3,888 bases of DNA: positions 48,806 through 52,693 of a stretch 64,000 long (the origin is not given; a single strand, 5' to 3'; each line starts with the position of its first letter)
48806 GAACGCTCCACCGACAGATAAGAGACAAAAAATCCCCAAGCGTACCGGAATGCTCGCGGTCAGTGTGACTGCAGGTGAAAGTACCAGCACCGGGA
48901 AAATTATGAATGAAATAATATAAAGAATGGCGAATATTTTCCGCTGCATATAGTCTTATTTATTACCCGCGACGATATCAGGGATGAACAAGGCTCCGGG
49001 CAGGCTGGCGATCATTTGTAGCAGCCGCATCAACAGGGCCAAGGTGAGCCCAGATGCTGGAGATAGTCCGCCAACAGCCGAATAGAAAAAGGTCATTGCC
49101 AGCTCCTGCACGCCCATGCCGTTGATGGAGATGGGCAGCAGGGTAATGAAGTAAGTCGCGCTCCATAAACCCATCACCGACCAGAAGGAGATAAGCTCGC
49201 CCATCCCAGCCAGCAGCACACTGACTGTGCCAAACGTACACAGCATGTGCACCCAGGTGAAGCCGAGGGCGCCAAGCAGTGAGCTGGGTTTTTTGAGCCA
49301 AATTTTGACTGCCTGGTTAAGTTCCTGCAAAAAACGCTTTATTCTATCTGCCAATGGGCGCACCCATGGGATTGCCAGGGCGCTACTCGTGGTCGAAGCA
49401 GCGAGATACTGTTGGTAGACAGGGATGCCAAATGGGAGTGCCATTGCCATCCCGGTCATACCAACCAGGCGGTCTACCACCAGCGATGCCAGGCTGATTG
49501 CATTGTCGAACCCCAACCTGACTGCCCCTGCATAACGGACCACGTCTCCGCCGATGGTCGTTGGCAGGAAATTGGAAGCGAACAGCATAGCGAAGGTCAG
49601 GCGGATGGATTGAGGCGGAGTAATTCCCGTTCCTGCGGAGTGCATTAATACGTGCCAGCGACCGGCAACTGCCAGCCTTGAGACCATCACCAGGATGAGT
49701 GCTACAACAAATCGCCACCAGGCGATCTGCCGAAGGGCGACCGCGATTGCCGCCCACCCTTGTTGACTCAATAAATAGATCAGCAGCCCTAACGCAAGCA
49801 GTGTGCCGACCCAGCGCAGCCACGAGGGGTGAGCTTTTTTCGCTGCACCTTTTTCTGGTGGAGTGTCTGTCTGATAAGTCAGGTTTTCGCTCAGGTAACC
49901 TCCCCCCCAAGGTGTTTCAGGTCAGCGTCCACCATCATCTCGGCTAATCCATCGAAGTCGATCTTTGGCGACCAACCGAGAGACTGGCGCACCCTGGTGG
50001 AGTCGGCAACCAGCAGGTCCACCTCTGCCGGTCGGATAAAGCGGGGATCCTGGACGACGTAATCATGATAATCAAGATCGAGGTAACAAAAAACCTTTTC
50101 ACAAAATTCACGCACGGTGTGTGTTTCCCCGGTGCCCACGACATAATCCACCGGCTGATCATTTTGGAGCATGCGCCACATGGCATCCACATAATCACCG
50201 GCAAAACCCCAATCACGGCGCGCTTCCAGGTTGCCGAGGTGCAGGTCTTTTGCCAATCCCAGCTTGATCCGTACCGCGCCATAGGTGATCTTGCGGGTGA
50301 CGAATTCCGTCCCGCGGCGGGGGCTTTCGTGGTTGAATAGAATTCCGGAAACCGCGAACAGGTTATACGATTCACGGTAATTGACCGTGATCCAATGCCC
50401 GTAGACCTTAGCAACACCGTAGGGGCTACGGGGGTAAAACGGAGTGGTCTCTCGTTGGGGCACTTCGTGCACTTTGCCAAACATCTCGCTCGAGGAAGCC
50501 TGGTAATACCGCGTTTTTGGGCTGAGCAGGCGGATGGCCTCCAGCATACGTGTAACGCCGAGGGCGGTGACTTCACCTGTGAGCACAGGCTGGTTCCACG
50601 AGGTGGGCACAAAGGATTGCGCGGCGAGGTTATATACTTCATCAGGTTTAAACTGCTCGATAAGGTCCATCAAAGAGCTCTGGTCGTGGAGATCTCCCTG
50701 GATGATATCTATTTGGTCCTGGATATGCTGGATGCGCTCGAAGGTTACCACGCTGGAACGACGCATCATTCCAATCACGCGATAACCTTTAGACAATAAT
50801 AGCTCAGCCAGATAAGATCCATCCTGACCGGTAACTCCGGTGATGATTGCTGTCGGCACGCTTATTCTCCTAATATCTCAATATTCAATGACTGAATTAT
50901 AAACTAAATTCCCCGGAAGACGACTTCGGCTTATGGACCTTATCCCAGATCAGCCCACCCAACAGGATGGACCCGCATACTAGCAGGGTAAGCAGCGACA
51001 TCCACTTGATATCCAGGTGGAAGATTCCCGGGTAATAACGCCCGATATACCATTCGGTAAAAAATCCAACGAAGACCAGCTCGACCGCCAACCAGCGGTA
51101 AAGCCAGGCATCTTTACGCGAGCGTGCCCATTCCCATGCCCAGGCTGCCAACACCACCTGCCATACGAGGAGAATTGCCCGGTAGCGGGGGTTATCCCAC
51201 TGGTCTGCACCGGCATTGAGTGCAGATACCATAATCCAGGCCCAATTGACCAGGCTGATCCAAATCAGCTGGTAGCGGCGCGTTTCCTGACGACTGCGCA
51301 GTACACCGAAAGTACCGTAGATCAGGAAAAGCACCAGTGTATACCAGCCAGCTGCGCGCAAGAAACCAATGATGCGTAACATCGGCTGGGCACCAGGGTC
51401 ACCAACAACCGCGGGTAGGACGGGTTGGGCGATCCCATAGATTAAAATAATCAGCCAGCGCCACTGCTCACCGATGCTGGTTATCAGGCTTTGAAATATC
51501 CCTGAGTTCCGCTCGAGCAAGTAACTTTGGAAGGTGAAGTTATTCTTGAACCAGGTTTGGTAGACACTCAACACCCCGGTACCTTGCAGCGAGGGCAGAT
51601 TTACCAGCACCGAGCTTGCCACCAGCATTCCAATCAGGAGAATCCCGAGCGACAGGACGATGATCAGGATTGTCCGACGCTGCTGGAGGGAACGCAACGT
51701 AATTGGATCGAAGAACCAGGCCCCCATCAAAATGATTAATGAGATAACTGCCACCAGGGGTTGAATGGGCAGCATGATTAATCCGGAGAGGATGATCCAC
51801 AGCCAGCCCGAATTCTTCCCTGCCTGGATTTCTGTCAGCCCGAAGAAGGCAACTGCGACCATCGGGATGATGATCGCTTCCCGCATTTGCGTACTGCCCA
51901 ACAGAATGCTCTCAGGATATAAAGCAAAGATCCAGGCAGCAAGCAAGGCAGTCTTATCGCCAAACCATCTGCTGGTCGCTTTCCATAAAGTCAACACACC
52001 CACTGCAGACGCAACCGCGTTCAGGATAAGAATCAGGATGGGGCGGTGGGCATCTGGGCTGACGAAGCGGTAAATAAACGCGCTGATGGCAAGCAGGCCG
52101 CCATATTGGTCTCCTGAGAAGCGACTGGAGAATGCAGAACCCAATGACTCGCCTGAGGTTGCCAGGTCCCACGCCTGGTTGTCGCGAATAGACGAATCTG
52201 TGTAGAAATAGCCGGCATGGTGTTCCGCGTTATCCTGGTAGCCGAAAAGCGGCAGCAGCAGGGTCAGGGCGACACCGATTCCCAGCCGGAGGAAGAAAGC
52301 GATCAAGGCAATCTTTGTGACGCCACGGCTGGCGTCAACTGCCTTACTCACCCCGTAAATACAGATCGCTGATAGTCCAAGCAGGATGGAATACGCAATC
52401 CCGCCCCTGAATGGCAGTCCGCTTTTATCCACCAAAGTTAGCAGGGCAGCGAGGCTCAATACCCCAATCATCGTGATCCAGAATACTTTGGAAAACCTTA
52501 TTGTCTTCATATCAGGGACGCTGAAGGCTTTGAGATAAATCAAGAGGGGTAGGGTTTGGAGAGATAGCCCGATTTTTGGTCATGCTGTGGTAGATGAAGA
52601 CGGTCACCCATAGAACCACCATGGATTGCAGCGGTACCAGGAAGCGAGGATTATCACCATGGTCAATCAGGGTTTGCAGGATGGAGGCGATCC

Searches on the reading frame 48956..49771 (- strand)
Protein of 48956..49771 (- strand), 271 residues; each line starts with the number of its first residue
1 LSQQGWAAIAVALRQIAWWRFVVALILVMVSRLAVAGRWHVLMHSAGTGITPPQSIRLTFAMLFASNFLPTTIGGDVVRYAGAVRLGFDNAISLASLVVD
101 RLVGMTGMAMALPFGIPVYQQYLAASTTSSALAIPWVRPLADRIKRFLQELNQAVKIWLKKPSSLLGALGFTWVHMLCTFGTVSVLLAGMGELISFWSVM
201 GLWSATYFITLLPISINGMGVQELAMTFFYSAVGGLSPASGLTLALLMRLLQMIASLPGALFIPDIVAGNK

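Call 16: search_protein_families(library=pfam, proteins=[window:48956-49771:-], max_evalue=0.001)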
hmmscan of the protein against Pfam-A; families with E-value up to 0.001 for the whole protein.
window:48956-49771:- (271 aa): 1 family
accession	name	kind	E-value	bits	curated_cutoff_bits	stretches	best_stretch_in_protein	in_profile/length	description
PF03706.18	LPG_synthase_TM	-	4.5e-32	112.2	33.4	1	4-257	19-300/302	Lysylphosphatidylglycerol synthase TM region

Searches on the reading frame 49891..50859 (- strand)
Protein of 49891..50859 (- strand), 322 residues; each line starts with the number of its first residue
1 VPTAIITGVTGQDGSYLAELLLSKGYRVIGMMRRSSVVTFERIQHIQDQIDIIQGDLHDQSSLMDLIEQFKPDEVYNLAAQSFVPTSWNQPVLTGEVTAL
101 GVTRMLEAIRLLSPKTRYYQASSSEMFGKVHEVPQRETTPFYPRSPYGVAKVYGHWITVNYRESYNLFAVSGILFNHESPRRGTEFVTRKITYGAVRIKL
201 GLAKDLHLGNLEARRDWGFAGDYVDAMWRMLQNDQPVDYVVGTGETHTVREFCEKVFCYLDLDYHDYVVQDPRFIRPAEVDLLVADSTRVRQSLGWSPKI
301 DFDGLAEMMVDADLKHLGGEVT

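Call 16: search_protein_families(library=pfam, proteins=[window:49891-50859:-], max_evalue=0.001)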
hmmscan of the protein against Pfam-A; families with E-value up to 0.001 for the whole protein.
window:49891-50859:- (322 aa): 6 families
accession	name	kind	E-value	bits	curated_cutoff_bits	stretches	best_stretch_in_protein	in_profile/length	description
PF16363.11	GDP_Man_Dehyd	-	4.2e-129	431.2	27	1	5-309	1-332/332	GDP-mannose 4,6 dehydratase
PF01370.27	Epimerase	-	1.9e-71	240.7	20.9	1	5-242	2-240/240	NAD dependent epimerase/dehydratase family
PF04321.23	RmlD_sub_bind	-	2e-09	37.4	27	1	5-187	4-160/287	RmlD substrate binding domain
PF02719.21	Polysacc_synt_2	-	5.7e-05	22.9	20.2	1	5-107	2-113/293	Polysaccharide biosynthesis protein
PF05368.20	NmrA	-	5.9e-05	23.2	27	1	5-69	6-69/298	NmrA-like family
PF00106.31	adh_short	-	0.00049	20.1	26.6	1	3-70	2-71/195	short chain dehydrogenase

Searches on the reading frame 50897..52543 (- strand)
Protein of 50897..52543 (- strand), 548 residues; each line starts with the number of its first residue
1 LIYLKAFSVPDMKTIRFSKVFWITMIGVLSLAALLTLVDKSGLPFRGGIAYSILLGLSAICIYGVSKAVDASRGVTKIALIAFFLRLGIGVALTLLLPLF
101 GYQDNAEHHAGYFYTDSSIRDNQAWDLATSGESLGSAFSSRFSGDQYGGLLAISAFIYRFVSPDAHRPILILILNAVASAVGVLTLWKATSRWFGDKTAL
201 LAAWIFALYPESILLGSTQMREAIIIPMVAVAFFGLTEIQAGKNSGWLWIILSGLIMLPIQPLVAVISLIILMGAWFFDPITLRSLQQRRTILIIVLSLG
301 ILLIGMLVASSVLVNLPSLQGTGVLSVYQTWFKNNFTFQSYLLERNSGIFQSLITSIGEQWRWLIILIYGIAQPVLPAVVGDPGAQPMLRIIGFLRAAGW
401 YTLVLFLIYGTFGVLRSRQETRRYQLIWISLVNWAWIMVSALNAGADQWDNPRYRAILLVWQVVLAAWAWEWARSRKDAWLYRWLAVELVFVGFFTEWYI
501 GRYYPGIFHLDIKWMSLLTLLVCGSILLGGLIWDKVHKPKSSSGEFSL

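Call 16: search_protein_families(library=pfam, proteins=[window:50897-52543:-], max_evalue=0.001)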
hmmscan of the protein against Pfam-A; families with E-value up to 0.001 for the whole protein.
window:50897-52543:- (548 aa): 0 families

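Call 31: search_protein_families(library=ncbifam, proteins=[window:50897-52543:-], max_evalue=0.01)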
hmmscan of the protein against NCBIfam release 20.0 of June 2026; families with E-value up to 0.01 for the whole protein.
window:50897-52543:- (548 aa): 1 family
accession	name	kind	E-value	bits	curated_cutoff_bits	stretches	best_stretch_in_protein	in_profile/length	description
TIGR04154.1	archaeo_STT3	subfamily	0.0072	14.7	450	1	150-215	76-142/831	oligosaccharyl transferase, archaeosortase A system-associated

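Call 70: search_protein_families(library=pfam, proteins=[window:50897-52543:-], max_evalue=5)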
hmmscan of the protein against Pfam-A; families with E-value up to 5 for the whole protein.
window:50897-52543:- (548 aa): 1 family
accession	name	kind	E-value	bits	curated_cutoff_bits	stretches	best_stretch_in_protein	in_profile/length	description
PF13231.12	PMT_2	-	0.0011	19.7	26.1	1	171-301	24-153/160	Dolichyl-phosphate-mannose-protein mannosyltransferase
